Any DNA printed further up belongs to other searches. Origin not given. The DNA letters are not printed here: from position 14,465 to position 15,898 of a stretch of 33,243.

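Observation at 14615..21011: IclR-linked TRAP transporter, opine dehydrogenase and OCD-family enzyme form a putative opine/imino-acid catabolic island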

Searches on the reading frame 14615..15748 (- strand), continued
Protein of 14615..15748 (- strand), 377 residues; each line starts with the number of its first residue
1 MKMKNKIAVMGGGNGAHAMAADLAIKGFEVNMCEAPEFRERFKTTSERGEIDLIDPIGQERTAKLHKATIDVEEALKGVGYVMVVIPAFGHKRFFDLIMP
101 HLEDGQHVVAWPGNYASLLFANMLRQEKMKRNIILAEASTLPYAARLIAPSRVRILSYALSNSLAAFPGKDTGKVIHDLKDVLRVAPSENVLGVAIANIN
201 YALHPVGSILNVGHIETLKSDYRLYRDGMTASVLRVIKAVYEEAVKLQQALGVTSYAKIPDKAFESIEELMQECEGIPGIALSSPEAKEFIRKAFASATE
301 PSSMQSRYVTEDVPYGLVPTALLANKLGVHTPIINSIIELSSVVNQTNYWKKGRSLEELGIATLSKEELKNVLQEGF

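Call 25: find_related_loci(query=A1, collection=genome_contigs, flank=8000)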
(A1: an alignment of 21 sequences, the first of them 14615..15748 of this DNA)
Query A1 (377 aa) in genome_contigs; peptide patterns used: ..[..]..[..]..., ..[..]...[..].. (x = any residue, [..] = any of these).
569 stretches matched a pattern; 566 encode a relative of the query (tblastn E <= 1e-3); the best 80 are kept; 80 distinct loci.
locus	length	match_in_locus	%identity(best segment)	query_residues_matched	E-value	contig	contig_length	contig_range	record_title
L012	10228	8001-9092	54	3-377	5e-131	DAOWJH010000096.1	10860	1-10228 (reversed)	MAG TPA_asm: Dehalococcoidia bacterium isolate CSMAG_2064 CSMAG_2064_k141_2401936_length_10860_cov_79.1550, whole genome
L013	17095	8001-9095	55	2-377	1e-130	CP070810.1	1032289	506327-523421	MAG: Dehalococcoidia bacterium isolate bin1219 chromosome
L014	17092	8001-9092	55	3-377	2e-130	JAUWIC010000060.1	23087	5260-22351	MAG: Dehalococcoidia bacterium isolate CSMAG_2284 CSMAG_2284_k141_1061931_length_23087_cov_10.0000, whole genome shotgun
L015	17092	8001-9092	54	3-377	4e-128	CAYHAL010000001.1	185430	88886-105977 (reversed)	MAG TPA_asm: uncultured Dehalococcoidales bacterium isolate ERP119294_co3_379 genome assembly, contig: NODE_4_length_185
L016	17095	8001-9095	53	2-377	1e-127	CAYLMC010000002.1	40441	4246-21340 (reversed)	MAG TPA_asm: uncultured Dehalococcoidales bacterium isolate SRP167671_co1_122 genome assembly, contig: NODE_1086_length_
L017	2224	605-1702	51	1-377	4e-133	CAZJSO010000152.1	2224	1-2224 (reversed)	MAG TPA_asm: uncultured Dehalococcoidia bacterium isolate binchicken_co349_18 genome assembly, contig: NODE_25187_length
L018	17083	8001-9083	51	6-377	4e-125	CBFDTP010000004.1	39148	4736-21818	MAG TPA_asm: uncultured Dehalococcoidia bacterium isolate SRR6823440_metabat2_48 genome assembly, contig: ERZ650341.353,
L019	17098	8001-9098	49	1-377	2e-122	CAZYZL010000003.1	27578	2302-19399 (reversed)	MAG TPA_asm: uncultured Dehalococcoidales bacterium isolate SRP098346_co1_430 genome assembly, contig: NODE_1319_length_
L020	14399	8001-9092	51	2-377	2e-120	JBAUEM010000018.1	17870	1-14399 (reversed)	MAG: Dehalococcoidia bacterium isolate MFD13097_ilm_asm_bin13 k127_6734, whole genome shotgun sequence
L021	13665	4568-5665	50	1-377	2e-120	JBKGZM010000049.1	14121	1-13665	MAG: Dehalococcoidia bacterium isolate C5M10_15 NODE_1853_length_14121_cov_13.766885, whole genome shotgun sequence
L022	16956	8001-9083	51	6-377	2e-119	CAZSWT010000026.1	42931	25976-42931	MAG TPA_asm: uncultured Desulfobacteraceae bacterium isolate binchicken_co100_259 genome assembly, contig: NODE_1210_len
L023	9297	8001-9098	49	1-377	1e-119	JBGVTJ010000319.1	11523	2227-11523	MAG: Thermodesulfobacteriota bacterium isolate S_237_B13 k127_140378, whole genome shotgun sequence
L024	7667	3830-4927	50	1-377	1e-119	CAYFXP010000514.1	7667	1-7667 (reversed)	MAG TPA_asm: uncultured Syntrophobacterales bacterium isolate ERP108616_co1_46 genome assembly, contig: k119_769563, who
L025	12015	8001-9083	51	5-376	3e-119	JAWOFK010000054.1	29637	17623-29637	MAG: Dehalococcoidia bacterium isolate BLK6-1.bin.245 k191_801749, whole genome shotgun sequence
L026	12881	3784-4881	49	1-377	2e-119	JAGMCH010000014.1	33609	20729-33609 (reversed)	MAG: Dehalococcoidales bacterium isolate RS_16_7 ZL425.bin.7.fa_14, whole genome shotgun sequence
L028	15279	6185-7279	50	2-377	8e-118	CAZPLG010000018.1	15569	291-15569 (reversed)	MAG TPA_asm: uncultured Dehalococcoidales bacterium isolate SRP214966_co4_361 genome assembly, contig: NODE_3460_length_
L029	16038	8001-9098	48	1-377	4e-117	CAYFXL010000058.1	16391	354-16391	MAG TPA_asm: uncultured Syntrophobacterales bacterium isolate ERP108616_co2_512 genome assembly, contig: NODE_5648_lengt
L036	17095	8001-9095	48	1-377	2e-109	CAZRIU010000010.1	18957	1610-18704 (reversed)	MAG TPA_asm: uncultured Dehalococcoidales bacterium isolate SRP239594_co1_75 genome assembly, contig: NODE_1134_length_1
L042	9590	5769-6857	42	3-376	8e-100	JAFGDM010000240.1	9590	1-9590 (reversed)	MAG: Deltaproteobacteria bacterium isolate Zod_Metabat.1176 k87_7730876, whole genome shotgun sequence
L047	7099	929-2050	41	4-376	2e-82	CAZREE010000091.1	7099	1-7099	MAG TPA_asm: uncultured Syntrophorhabdus sp. isolate binchicken_co377_150 genome assembly, contig: NODE_7898_length_7099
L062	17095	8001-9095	54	2-377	3e-126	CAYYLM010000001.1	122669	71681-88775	MAG TPA_asm: uncultured Dehalococcoidales bacterium isolate binchicken_co178_261 genome assembly, contig: NODE_283_lengt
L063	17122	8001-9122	37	4-376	1e-76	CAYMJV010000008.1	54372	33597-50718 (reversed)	MAG TPA_asm: uncultured Syntrophaceae bacterium isolate binchicken_co378_81 genome assembly, contig: NODE_422_length_543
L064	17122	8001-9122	39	4-376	3e-76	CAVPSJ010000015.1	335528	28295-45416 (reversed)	MAG: uncultured delta proteobacterium isolate MFD10007.bin.2.36 genome assembly, contig: contig_6691, whole genome shotg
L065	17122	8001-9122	38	4-376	3e-76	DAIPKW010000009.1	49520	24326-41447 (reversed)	MAG TPA_asm: Thermodesulfobacteriota bacterium isolate CTOTU21550 NODE_493_length_49520_cov_78.835015, whole genome shot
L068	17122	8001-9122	37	4-376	4e-75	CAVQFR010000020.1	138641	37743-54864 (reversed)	MAG: uncultured delta proteobacterium isolate MFD05942.bin.3.282 genome assembly, contig: contig_30579, whole genome sho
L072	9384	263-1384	38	4-376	3e-74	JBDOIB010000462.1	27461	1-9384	MAG: Thermodesulfobacteriota bacterium isolate TC202112_Ori_Bins020 k147_179303, whole genome shotgun sequence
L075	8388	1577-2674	39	3-376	7e-74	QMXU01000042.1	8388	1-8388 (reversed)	MAG: Candidatus Hecatellales archaeon isolate B35_G15 B35_Guay15_scaffold_02691, whole genome shotgun sequence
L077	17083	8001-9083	36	1-376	1e-72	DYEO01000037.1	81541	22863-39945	MAG TPA_asm: Dethiobacter sp. isolate Tomsk_51_21 Tomsk_k141_34395, whole genome shotgun sequence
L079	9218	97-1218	38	4-376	1e-72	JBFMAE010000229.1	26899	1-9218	MAG: Thermodesulfobacteriota bacterium isolate MAG130 MAG130_229, whole genome shotgun sequence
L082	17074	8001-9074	35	6-376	3e-70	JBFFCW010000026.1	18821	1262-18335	MAG: Desulfobacterales bacterium isolate Mix_mud12.2021.10.8 k141_588756_length_18821_cov_9.9254, whole genome shotgun s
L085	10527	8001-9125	36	3-376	2e-68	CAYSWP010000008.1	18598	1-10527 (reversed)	MAG TPA_asm: uncultured Desulfobacteraceae bacterium isolate binchicken_co243_276 genome assembly, contig: NODE_2300_len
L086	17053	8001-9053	35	6-369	6e-68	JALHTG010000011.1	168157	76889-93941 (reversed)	MAG: Candidatus Bathyarchaeota archaeon isolate PFL18 seq_345799, whole genome shotgun sequence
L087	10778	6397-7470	35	6-376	1e-67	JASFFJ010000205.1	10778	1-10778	MAG: Desulfobacterales bacterium isolate D0606S02metaG_Bin_280 D0606S02metaG_FD_scaffold_1496_c1, whole genome shotgun s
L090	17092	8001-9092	37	1-376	2e-67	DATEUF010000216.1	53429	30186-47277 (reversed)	MAG TPA_asm: Pyrinomonadaceae bacterium isolate SMAG_U8334 k141_3279358, whole genome shotgun sequence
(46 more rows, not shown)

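Call 28: search_protein_families(library=pfam, proteins=[L075:7598-8362:+, L012:9187-10191:+, L036:10278-11189:+, L047:2689-4476:+, L063:14443-15330:+, L065:13790-14662:+, L079:6938-7840:+, L090:3571-4335:+, L065:7229-7777:-, L064:13395-14141:+])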
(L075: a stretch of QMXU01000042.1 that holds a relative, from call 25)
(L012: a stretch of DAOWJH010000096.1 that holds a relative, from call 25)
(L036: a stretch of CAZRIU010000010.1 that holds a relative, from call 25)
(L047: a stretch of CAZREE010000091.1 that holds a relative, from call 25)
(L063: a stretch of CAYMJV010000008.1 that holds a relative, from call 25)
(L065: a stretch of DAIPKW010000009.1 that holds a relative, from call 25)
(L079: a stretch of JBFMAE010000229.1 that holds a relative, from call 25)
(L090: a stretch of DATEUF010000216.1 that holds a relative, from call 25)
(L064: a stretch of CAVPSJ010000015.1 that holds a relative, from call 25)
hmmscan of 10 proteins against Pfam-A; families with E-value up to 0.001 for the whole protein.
L075:7598-8362:+ (254 aa): 3 families
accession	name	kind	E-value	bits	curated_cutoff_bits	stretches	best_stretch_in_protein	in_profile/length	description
PF00005.33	ABC_tran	-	1.1e-32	114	25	1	23-181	1-136/137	ABC transporter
PF13304.12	AAA_21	-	6.5e-08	33.4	27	1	36-73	2-39/304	AAA domain, putative AbiEii toxin, Type IV TA system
PF13476.12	AAA_23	-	0.00034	21.7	27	0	25-54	12-40/201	AAA domain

L012:9187-10191:+ (334 aa): 2 families
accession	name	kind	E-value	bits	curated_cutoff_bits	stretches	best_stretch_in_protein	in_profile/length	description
PF04392.18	ABC_sub_bind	-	6.8e-76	255.7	25.9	1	39-332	5-292/293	ABC transporter substrate binding protein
PF13407.12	Peripla_BP_4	-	2.6e-07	30.9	35.1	0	68-236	34-197/258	Periplasmic binding protein domain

L036:10278-11189:+ (303 aa): 1 family
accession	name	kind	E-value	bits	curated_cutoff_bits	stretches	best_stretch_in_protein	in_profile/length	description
PF02653.21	BPD_transp_2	-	4.8e-24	85.4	26.8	1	10-282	4-267/269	Branched-chain amino acid transport system / permease component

L047:2689-4476:+ (595 aa): 1 family
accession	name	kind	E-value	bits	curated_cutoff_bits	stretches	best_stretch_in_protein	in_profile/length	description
PF01268.25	FTHFS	-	1.9e-212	706.8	27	1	19-595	3-556/556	Formate--tetrahydrofolate ligase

L063:14443-15330:+ (295 aa): 2 families
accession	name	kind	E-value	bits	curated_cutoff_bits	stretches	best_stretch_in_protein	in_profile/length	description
PF02882.25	THF_DHG_CYH_C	-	4e-67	225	27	1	124-290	1-158/160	Tetrahydrofolate dehydrogenase/cyclohydrolase, NAD(P)-binding domain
PF00763.28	THF_DHG_CYH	-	1.8e-41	141.4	32.8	1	6-121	1-115/115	Tetrahydrofolate dehydrogenase/cyclohydrolase, catalytic domain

L065:13790-14662:+ (290 aa): 2 families
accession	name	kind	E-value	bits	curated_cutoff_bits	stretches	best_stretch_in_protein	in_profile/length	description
PF00809.28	Pterin_bind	-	2.7e-16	60.4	25.5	1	18-200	15-209/244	Pterin binding enzyme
PF03599.22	CdhD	-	1e-05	25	24.8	1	49-125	78-153/387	CO dehydrogenase/acetyl-CoA synthase delta subunit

L079:6938-7840:+ (300 aa): 1 family
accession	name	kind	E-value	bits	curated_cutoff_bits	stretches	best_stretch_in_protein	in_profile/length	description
PF03599.22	CdhD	-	5.9e-37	127.8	24.8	1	16-290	1-245/387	CO dehydrogenase/acetyl-CoA synthase delta subunit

L090:3571-4335:+ (254 aa): 4 families
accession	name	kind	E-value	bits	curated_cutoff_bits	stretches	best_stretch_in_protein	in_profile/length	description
PF13561.12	adh_short_C2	-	3.1e-60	204.1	27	1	21-251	1-235/236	Enoyl-(Acyl carrier protein) reductase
PF00106.31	adh_short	-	2.1e-54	184.4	26.6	1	15-202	1-190/195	short chain dehydrogenase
PF08659.16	KR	-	3.2e-09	37.4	22.6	1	17-165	3-153/180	KR domain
PF23441.1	SDR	-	7.8e-07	29.2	27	1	95-205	97-205/258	SDR-like rossmann domain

L065:7229-7777:- (182 aa): 0 families

L064:13395-14141:+ (248 aa): 4 families
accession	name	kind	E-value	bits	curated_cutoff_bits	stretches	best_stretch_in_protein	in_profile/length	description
PF01656.29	CbiA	-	1.3e-12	48.2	25.4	1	5-225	2-124/125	CobQ/CobB/MinD/ParA nucleotide binding domain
PF13614.12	AAA_31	-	9.3e-08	32.6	27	1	6-172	5-166/177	AAA domain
PF00142.24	Fer4_NifH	-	0.00017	21.6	25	1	4-224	2-222/271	4Fe-4S iron sulfur cluster binding proteins, NifH/frxC family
PF10609.15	ParA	-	0.00068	19.6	27.1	0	6-40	8-41/246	NUBPL iron-transfer P-loop NTPase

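Call 29: search_protein_families(library=pfam, proteins=[L028:4205-6049:+, L085:2943-4247:+, L014:1211-2650:+, L022:12750-13811:+, L068:11333-13348:+, L072:4627-5307:+, L005:8909-9985:+, L029:6343-7803:-, L077:5680-7944:+, L062:6916-7812:+])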
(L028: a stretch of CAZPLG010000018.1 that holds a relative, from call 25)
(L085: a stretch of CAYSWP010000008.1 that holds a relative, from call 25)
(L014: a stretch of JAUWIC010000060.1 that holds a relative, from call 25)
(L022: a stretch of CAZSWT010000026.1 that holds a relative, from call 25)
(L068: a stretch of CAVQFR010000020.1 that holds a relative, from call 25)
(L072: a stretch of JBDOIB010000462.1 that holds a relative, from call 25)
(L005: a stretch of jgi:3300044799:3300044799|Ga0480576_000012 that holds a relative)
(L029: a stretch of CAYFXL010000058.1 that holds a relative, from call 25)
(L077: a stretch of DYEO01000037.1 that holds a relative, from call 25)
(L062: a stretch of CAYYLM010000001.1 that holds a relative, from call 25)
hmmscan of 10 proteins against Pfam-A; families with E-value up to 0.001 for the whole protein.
L028:4205-6049:+ (614 aa): 2 families
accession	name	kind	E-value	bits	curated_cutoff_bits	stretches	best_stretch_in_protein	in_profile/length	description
PF01314.23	AFOR_C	-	2.9e-104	349.7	27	1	224-605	7-385/385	Aldehyde ferredoxin oxidoreductase, domains 2 & 3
PF02730.20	AFOR_N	-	4.3e-75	252.3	29.8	1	6-204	1-198/199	Aldehyde ferredoxin oxidoreductase, N-terminal domain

L085:2943-4247:+ (434 aa): 1 family
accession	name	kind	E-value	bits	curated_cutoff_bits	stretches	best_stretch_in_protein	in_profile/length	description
PF06808.19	DctM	-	6.2e-88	295.8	23.8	1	13-425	2-413/413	Tripartite ATP-independent periplasmic transporter, DctM component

L014:1211-2650:+ (479 aa): 1 family
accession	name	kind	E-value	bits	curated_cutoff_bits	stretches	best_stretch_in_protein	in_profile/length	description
PF06253.16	MTTB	-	3.1e-105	352.5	25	1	11-468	31-486/500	Trimethylamine methyltransferase (MTTB)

L022:12750-13811:+ (353 aa): 4 families
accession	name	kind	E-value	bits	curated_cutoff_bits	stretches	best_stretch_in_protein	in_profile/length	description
PF00208.27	ELFV_dehydrog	-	1.4e-22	81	23.4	2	211-345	95-238/241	Glutamate/Leucine/Phenylalanine/Valine dehydrogenase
PF02812.23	ELFV_dehydrog_N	-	2.6e-20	72.9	25.3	1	23-131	14-128/129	Glu/Leu/Phe/Val dehydrogenase, dimerisation domain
PF02826.25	2-Hacid_dh_C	-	6.8e-05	22.8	25.1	1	163-225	29-90/178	D-isomer specific 2-hydroxyacid dehydrogenase, NAD binding domain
PF02254.24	TrkA_N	-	0.00047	20.9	23.8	0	173-218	1-45/116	TrkA-N domain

L068:11333-13348:+ (671 aa): 4 families
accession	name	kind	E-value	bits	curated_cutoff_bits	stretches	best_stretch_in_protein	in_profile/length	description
PF14574.11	RACo_C_ter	-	6.1e-103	343.9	27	1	392-650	2-260/261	C-terminal domain of RACo the ASKHA domain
PF17651.6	Raco_middle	-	1e-51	175.2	26.8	1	213-386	1-160/163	RACo middle region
PF17650.6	RACo_linker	-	2.4e-23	82.2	26.2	1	123-209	4-85/86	RACo linker region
PF00111.32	Fer2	-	6.6e-15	55.2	21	1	10-80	5-75/77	2Fe-2S iron-sulfur cluster binding domain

L072:4627-5307:+ (226 aa): 7 families
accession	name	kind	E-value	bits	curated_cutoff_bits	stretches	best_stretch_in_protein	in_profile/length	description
PF13510.11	Fer2_4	-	1.4e-17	63.9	22.8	1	4-78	4-80/82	2Fe-2S iron-sulfur cluster binding domain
PF10588.14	NADH-G_4Fe-4S_3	-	1.4e-11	44.2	27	1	87-122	2-37/40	NADH-ubiquinone oxidoreductase-G iron-sulfur binding region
PF22117.2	Fer4_Nqo3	-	1.6e-08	35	27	1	146-209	6-66/67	NADH-quinone oxidoreductase subunit 3, ferredoxin-like domain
PF00111.32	Fer2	-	6.9e-06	26.4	21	1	7-59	2-51/77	2Fe-2S iron-sulfur cluster binding domain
PF12837.12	Fer4_6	-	4.1e-05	23.8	25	1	143-163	1-21/24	4Fe-4S binding domain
PF12797.12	Fer4_2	-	0.00032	20.9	24.5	1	143-162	2-21/22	4Fe-4S binding domain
PF00037.32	Fer4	-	0.00036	20.7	21.1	1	145-161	2-18/24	4Fe-4S binding domain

L005:8909-9985:+ (358 aa): 2 families
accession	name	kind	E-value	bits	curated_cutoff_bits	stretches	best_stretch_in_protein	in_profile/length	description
PF00155.27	Aminotran_1_2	-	1.1e-45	156.9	19.7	1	30-347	8-346/361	Aminotransferase class I and II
PF04864.19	Alliinase_C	-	4.1e-05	23.1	22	0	149-259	133-228/363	Allinase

L029:6343-7803:- (486 aa): 2 families
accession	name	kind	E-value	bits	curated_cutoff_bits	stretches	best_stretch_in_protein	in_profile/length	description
PF13200.12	DUF4015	-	4.9e-83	279.3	27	1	138-453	1-313/313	Putative glycosyl hydrolase domain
PF01476.26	LysM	-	3e-08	33.9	20.9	1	65-116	1-43/43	LysM domain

L077:5680-7944:+ (754 aa): 3 families
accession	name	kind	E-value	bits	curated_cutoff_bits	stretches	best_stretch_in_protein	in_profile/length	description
PF02738.23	MoCoBD_1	-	1.1e-74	251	27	1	149-391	2-244/244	Molybdopterin cofactor-binding domain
PF20256.3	MoCoBD_2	-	3.8e-70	237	27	1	433-688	22-283/283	Molybdopterin cofactor-binding domain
PF01315.27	Ald_Xan_dh_C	-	8.3e-25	87.7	31.3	1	25-132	2-110/110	Aldehyde oxidase and xanthine dehydrogenase, a/b hammerhead domain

L062:6916-7812:+ (298 aa): 1 family
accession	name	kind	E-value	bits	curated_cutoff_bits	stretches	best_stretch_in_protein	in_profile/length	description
PF02146.23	SIR2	-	4.3e-42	144.5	24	1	46-227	1-180/180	Sir2 family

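Call 33: search_protein_families(library=pfam, proteins=[L087:4250-5284:+, L082:3234-4349:+, L082:4582-5868:+, L082:5904-6914:+, L082:9149-10561:+, L086:4483-5685:-, L086:3237-4475:-, L086:6457-7617:-, L042:1208-2806:+, L042:432-1166:+])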
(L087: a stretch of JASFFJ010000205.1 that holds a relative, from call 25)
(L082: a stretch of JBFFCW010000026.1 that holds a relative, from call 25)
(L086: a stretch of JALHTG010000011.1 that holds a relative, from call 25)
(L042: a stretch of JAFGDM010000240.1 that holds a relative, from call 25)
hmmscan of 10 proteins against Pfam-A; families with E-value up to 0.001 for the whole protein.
L087:4250-5284:+ (344 aa): 2 families
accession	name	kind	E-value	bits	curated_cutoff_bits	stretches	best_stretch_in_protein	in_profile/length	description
PF01636.29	APH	-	2.9e-14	53.8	23.2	1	48-275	8-237/239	Phosphotransferase enzyme family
PF01633.27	Choline_kinase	-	3.8e-11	43.3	29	1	44-305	3-279/300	Choline/ethanolamine kinase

L082:3234-4349:+ (371 aa): 0 families

L082:4582-5868:+ (428 aa): 4 families
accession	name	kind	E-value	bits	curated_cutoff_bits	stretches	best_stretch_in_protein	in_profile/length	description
PF22580.2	KYNU_C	-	3.7e-38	129.9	27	1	318-407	1-90/90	Kynureninase C-terminal domain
PF00266.25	Aminotran_5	-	3.4e-14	53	21.5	1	87-331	42-289/371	Aminotransferase class-V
PF01041.23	DegT_DnrJ_EryC1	-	0.00059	19.6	19.8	1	96-220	32-152/360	DegT/DnrJ/EryC1/StrS aminotransferase family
PF01053.26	Cys_Met_Meta_PP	-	0.00084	18.4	27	0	95-243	59-202/381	Cys/Met metabolism PLP-dependent enzyme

L082:5904-6914:+ (336 aa): 2 families
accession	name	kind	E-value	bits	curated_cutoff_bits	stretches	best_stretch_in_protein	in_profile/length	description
PF01636.29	APH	-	2.6e-16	60.6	23.2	1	38-271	8-236/239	Phosphotransferase enzyme family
PF01633.27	Choline_kinase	-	6.1e-14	52.5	29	1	38-291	7-276/300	Choline/ethanolamine kinase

L082:9149-10561:+ (470 aa): 1 family
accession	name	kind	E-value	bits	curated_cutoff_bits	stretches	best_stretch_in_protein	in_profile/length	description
PF06253.16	MTTB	-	2.3e-95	320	25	1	3-463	27-489/500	Trimethylamine methyltransferase (MTTB)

L086:4483-5685:- (400 aa): 9 families
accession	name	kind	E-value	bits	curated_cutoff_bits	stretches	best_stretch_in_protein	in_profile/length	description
PF01266.30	DAO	-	6.1e-76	256.7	27.9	1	5-368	1-353/353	FAD dependent oxidoreductase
PF07992.20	Pyr_redox_2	-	5.3e-07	29.8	26.1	0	4-59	143-199/291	Pyridine nucleotide-disulphide oxidoreductase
PF13450.12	NAD_binding_8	-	7.7e-06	26.5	21.9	1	8-35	1-28/68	NAD(P)-binding Rossmann-like domain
PF00070.33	Pyr_redox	-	1.6e-05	25.7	22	0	6-34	2-30/82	Pyridine nucleotide-disulphide oxidoreductase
PF01946.23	Thi4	-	7.1e-05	22.6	26.2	1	2-35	16-50/235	Thi4 family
PF00890.30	FAD_binding_2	-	0.00018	21.3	20.4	1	5-185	1-178/414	FAD binding domain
PF02737.24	3HCDH_N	-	0.00023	21.6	22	1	6-40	2-36/180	3-hydroxyacyl-CoA dehydrogenase, NAD binding domain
PF12831.13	FAD_oxidored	-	0.00025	20.9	27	1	5-202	1-145/416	FAD dependent oxidoreductase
PF03486.20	HI0933_like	-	0.00073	19.5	50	0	5-36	2-33/244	HI0933-like protein Rossmann domain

L086:3237-4475:- (412 aa): 2 families
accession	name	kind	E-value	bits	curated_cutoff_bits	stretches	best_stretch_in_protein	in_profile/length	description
PF04412.18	AcnX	-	7.2e-143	476.5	31.5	1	1-400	1-400/400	Aconitase X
PF00330.25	Aconitase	-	7.8e-08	32.1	28.7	1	288-359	338-416/463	Aconitase family (aconitate hydratase)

L086:6457-7617:- (386 aa): 12 families
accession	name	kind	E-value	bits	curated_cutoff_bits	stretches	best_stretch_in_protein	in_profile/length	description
PF07992.20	Pyr_redox_2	-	2.2e-33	116.4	26.1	1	29-330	2-291/291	Pyridine nucleotide-disulphide oxidoreductase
PF03486.20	HI0933_like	-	6.6e-11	42.6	50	1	29-65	2-38/244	HI0933-like protein Rossmann domain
PF13738.12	Pyr_redox_3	-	8e-11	42.2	30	1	124-201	119-193/305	Pyridine nucleotide-disulphide oxidoreductase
PF13450.12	NAD_binding_8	-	3.6e-10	40.4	21.9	1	32-68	1-37/68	NAD(P)-binding Rossmann-like domain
PF12831.13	FAD_oxidored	-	8.8e-10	38.9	27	1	29-71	1-43/416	FAD dependent oxidoreductase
PF01266.30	DAO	-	3.3e-09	37.2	27.9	1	29-64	1-37/353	FAD dependent oxidoreductase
PF00070.33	Pyr_redox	-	6.3e-09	36.7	22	0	30-70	2-42/82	Pyridine nucleotide-disulphide oxidoreductase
PF01134.28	GIDA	-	8.1e-09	35.5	22.1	1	29-59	1-31/391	Glucose inhibited division protein A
PF00890.30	FAD_binding_2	-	9.7e-09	35.3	20.4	1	29-66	1-38/414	FAD binding domain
PF01494.25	FAD_binding_3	-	1.8e-06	27.9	22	1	27-61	1-35/349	FAD binding domain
PF01946.23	Thi4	-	1.9e-06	27.7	26.2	1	23-65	13-56/235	Thi4 family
PF13241.12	NAD_binding_7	-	9.5e-05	23.4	22.1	0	171-205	6-40/104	Putative NAD(P)-binding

L042:1208-2806:+ (532 aa): 2 families
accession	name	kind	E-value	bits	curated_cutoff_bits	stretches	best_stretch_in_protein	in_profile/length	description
PF07969.17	Amidohydro_3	-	1.1e-26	94.8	29.7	1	44-515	1-472/472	Amidohydrolase family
PF01979.26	Amidohydro_1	-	4.9e-15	56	25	1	401-513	244-344/345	Amidohydrolase family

L042:432-1166:+ (244 aa): 7 families
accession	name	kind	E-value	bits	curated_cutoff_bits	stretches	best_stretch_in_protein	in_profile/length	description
PF00392.27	GntR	-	2.9e-20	72.1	27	1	11-68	2-59/64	Bacterial regulatory proteins, gntR family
PF07729.17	FCD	-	2.8e-18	67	24.3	1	100-226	1-124/125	FCD domain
PF08279.18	HTH_11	-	1.5e-05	25.2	25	1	38-68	20-51/55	HTH domain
PF13730.12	HTH_36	-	6e-05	23.2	25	1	37-63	29-55/55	Helix-turn-helix domain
PF13545.12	HTH_Crp_2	-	0.00065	20.1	27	0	37-68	26-56/70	Crp-like helix-turn-helix domain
PF13412.12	HTH_24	-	0.00068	19.6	21.9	0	37-64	21-48/48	Winged helix-turn-helix DNA-binding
PF01978.25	TrmB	-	0.00092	19.5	25.6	0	37-69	26-58/68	Sugar-specific transcriptional regulator TrmB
